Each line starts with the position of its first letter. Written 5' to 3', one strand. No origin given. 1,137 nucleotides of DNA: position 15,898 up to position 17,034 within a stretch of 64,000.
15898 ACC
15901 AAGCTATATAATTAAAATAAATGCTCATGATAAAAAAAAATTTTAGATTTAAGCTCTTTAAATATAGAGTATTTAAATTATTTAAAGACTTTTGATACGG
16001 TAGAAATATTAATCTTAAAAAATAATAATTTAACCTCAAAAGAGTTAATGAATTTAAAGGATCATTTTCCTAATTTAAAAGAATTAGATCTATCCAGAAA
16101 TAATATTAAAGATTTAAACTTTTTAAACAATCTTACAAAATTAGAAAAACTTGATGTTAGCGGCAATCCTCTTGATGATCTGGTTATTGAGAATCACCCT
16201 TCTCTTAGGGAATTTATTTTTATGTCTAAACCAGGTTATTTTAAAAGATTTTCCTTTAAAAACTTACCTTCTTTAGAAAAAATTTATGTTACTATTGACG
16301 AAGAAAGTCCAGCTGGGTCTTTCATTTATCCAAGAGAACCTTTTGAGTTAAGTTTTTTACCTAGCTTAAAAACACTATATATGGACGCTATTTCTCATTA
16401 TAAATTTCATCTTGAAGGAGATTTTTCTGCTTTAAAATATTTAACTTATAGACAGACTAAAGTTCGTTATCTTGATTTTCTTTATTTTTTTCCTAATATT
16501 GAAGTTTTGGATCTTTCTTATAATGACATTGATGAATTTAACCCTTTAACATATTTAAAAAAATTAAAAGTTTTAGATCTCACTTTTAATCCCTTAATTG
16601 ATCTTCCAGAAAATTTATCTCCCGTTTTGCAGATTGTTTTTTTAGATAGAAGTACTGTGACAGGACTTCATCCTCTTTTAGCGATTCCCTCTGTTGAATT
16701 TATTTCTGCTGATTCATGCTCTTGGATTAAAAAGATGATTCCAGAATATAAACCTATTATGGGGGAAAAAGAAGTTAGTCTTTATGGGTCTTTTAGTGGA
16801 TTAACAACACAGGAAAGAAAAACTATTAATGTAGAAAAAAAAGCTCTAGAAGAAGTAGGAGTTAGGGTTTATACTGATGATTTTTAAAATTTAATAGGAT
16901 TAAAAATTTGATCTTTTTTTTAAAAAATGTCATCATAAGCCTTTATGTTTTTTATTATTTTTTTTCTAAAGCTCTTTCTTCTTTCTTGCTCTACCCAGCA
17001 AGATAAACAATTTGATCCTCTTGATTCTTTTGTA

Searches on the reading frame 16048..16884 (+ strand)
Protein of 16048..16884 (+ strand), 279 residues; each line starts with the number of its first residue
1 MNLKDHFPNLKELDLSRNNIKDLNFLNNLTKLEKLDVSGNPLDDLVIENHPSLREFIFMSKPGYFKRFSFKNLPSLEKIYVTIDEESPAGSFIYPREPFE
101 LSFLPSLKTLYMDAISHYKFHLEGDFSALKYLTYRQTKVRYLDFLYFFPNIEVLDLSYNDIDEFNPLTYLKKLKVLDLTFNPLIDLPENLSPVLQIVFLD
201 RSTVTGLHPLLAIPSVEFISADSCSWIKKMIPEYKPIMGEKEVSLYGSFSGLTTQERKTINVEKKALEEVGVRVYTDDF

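Call 32: search_protein_families(library=pfam, proteins=[window:16048-16884:+], max_evalue=0.01)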
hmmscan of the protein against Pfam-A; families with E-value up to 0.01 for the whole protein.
window:16048-16884:+ (279 aa): 10 families
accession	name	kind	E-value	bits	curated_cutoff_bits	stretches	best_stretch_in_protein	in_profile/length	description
PF12799.13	LRR_4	-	2.5e-20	72.4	27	3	8-45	1-39/44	Leucine Rich repeats (2 copies)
PF13855.12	LRR_8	-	8.3e-12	45.1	27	2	6-42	23-61/61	Leucine rich repeat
PF13516.12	LRR_6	-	6e-11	42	23.4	0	8-22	3-17/24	Leucine Rich repeat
PF00560.39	LRR_1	-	7.2e-07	28.6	20.6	0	9-27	1-21/23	Leucine Rich Repeat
PF14580.12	LRR_9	-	7.7e-07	29.3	30.5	1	152-221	45-120/175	Leucine-rich repeat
PF24048.1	LRR_NXF1-5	-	2.7e-05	24.2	30.5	0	3-44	75-118/142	NXF1/2/3/5 leucine-rich repeat domain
PF23952.1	LRR_EndoS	-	4.8e-05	24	27.9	1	11-79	26-87/116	Endo-beta-N-acetylglucosaminidase EndoS LRR domain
PF23211.1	LRR_LRWD1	-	0.00011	22.4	28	0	151-205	23-77/190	Leucine-rich repeat and WD repeat-containing protein 1, LRR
PF24758.1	LRR_At5g56370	-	0.0002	21.6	27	1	5-81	58-136/227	FBD-associated F-box protein At5g56370, LRR repeats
PF23598.1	LRR_14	-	0.00043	19.6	40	0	6-112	213-321/353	Leucine-rich repeat region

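Call 34: find_encoding_contigs(protein=window:16048-16884:+, flank=3000, max_places=6)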
Protein window:16048-16884:+ (279 aa): 1 contig read that carries it; 1 place shown.
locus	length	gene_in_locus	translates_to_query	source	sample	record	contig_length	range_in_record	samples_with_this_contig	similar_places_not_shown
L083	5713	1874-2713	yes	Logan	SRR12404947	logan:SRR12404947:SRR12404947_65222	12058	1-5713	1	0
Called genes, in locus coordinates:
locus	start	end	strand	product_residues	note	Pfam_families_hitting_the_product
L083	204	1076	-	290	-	PF01145:Band_7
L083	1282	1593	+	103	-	PF00581:Rhodanese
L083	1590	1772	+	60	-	-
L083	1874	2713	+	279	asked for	PF00560:LRR_1 (faint), PF12799:LRR_4, PF13516:LRR_6 (faint), PF13855:LRR_8 (weak), PF14580:LRR_9 (faint), PF24048:LRR_NXF1-5 (faint), PF12799:LRR_4 (weak)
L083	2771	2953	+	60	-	-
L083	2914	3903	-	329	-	PF00933:Glyco_hydro_3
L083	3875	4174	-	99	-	-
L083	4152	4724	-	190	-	-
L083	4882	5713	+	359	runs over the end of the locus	PF04851:ResIII, PF00270:DEAD, PF13307:Helicase_C_2 (faint), PF00271:Helicase_C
